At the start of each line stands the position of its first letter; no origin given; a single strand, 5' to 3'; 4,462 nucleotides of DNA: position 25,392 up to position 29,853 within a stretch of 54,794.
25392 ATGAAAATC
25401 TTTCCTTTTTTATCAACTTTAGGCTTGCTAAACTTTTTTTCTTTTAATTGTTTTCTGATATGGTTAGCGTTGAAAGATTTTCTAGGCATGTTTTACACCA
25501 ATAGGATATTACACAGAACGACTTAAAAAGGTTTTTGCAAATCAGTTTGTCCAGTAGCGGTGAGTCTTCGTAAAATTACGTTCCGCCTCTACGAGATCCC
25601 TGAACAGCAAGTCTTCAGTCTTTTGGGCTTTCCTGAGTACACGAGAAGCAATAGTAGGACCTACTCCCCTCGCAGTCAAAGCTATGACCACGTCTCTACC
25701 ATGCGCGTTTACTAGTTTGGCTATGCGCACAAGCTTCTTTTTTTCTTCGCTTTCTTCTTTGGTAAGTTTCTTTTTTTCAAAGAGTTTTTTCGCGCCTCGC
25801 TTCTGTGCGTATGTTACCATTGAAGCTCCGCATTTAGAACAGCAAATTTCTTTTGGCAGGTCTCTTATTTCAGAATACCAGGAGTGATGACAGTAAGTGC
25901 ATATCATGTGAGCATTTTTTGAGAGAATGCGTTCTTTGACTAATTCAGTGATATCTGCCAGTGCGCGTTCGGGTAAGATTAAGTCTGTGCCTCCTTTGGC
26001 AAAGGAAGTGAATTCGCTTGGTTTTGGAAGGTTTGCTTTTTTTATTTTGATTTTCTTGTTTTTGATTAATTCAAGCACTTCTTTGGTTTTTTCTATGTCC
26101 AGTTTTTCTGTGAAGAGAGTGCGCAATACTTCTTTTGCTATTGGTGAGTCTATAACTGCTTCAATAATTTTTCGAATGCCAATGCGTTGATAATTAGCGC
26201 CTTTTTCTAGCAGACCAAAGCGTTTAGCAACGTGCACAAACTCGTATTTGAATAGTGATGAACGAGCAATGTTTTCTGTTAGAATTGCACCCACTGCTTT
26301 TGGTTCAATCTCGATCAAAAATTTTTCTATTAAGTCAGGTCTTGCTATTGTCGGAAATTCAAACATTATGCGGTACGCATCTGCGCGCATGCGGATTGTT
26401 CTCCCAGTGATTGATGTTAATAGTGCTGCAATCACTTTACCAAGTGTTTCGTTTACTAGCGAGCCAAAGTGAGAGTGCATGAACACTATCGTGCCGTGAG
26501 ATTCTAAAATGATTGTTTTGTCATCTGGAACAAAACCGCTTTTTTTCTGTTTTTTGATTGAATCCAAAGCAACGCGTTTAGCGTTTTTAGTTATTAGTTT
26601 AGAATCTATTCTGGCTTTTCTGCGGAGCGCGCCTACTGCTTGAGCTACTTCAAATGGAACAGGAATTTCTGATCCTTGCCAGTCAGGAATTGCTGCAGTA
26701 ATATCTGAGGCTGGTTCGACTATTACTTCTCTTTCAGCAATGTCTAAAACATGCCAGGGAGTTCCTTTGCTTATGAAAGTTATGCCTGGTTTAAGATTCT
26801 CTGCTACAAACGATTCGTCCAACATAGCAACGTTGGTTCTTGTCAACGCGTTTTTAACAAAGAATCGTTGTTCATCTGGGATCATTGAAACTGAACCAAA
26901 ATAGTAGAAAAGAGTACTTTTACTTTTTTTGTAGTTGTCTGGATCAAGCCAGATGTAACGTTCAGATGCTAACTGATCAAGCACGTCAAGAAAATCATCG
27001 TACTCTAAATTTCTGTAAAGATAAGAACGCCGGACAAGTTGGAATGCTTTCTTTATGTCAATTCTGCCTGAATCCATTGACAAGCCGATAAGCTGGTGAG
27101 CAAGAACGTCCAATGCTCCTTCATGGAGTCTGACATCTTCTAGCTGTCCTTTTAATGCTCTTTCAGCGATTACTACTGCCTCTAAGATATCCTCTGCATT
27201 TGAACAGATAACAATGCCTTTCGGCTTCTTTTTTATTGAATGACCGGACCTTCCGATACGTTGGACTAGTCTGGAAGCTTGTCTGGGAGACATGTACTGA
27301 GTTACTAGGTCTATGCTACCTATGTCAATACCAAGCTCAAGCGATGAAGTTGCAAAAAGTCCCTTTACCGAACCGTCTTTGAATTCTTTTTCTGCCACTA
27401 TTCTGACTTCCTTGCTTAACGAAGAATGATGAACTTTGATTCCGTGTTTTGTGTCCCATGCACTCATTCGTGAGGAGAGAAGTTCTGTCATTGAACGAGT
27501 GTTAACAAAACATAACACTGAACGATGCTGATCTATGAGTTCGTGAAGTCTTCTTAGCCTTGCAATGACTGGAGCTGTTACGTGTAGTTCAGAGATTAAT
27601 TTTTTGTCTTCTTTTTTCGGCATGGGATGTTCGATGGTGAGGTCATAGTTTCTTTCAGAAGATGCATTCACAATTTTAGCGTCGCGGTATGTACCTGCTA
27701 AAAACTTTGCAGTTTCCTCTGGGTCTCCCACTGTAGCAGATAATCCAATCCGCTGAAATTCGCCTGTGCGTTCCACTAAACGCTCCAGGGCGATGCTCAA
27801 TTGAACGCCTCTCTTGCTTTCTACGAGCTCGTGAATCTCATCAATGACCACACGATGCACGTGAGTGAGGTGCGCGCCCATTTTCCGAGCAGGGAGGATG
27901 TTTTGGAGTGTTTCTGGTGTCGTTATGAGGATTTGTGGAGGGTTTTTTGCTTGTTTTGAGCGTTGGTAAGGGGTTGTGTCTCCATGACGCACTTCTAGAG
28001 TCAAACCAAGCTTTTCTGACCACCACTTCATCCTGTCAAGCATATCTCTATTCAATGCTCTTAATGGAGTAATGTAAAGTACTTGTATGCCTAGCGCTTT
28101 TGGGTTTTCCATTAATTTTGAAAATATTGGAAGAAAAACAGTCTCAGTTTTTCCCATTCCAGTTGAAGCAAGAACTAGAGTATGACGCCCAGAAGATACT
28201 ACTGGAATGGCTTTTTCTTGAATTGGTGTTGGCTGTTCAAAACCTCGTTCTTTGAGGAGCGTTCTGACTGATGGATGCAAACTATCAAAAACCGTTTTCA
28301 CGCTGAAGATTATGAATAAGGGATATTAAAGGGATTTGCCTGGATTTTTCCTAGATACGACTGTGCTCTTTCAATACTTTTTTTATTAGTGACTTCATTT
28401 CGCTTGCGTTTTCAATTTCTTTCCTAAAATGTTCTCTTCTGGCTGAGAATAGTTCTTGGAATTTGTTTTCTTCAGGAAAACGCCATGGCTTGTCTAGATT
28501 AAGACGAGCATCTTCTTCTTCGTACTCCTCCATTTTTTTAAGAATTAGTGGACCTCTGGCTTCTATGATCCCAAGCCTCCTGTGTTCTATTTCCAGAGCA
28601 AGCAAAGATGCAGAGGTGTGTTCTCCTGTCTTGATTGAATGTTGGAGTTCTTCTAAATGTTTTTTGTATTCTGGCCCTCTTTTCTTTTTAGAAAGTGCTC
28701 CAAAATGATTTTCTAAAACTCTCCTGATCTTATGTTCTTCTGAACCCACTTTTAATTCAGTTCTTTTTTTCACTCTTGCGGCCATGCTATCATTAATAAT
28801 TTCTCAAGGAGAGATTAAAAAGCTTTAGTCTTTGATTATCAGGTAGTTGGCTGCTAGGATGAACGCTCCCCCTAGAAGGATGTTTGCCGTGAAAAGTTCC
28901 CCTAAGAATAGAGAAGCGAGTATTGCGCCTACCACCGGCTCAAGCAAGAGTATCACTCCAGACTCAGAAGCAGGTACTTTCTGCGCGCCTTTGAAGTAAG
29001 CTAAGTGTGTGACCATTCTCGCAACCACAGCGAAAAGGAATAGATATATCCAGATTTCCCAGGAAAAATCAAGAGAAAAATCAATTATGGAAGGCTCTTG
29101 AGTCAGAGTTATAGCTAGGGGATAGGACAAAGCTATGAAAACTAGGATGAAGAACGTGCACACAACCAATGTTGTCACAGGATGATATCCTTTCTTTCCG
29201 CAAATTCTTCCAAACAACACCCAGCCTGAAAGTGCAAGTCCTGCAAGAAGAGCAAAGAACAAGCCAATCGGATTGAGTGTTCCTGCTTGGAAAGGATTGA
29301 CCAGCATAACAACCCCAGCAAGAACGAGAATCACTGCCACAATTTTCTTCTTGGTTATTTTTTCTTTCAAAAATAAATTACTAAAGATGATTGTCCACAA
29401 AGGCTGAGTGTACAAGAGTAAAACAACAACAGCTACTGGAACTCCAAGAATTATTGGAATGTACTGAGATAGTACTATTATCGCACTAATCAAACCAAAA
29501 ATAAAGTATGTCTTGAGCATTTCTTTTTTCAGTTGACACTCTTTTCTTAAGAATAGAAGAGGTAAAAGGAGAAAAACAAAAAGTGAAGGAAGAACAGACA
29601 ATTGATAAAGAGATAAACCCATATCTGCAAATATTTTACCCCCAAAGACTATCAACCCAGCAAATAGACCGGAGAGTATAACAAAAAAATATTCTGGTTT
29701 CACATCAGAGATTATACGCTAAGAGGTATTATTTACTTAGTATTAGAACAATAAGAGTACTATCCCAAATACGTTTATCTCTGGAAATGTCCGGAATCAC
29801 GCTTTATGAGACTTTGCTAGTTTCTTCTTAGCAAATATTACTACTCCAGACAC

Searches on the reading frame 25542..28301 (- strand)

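Call 10: search_protein_families(library=pfam, max_evalue=0.01, proteins=[window:25542-28301:-])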
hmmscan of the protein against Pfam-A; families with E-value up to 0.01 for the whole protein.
window:25542-28301:- (919 aa): 7 families
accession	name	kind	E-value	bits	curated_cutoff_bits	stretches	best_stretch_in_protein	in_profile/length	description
PF00270.35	DEAD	-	1.5e-36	126.1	26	1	25-193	1-163/167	DEAD/DEAH box helicase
PF08494.16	DEAD_assoc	-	2.3e-35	122.6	23.5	1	591-764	1-190/191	DEAD/H associated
PF00271.37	Helicase_C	-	5.6e-19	68.9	23.5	1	249-353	3-107/110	Helicase conserved C-terminal domain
PF19306.5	WH_Lhr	-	9.3e-15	54.8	27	1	383-533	4-163/168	Large helicase-related protein, winged helix domain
PF04851.21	ResIII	-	3.4e-10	40.5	22.5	1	27-191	7-162/164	Type III restriction enzyme, res subunit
PF00176.29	SNF2-rel_dom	-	0.00029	20.5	24.9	1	47-165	26-143/290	SNF2-related domain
PF01935.23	DUF87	-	0.0076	16.8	23.2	0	39-61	24-45/220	Helicase HerA, central domain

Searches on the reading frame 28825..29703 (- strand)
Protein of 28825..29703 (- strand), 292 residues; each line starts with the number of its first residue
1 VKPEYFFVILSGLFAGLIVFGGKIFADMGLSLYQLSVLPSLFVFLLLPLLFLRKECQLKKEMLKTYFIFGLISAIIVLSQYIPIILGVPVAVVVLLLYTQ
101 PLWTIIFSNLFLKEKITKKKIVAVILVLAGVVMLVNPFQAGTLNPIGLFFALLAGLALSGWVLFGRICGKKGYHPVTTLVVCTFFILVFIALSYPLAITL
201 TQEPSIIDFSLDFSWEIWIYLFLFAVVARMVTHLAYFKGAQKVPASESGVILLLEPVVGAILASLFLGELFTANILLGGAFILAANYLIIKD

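Call 10: search_protein_families(library=pfam, max_evalue=0.01, proteins=[window:28825-29703:-])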
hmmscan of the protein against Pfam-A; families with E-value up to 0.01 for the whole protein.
window:28825-29703:- (292 aa): 3 families
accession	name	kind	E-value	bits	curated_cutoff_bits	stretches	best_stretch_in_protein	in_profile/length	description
PF00892.27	EamA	-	1.3e-29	103.6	28.2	2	4-135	3-134/135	EamA-like transporter family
PF03151.22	TPT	-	3e-06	27.3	30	1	31-156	35-155/291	Triose-phosphate Transporter family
PF16913.11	PUNUT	-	0.005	16.6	30.6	1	31-142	36-152/321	Purine nucleobase transmembrane transport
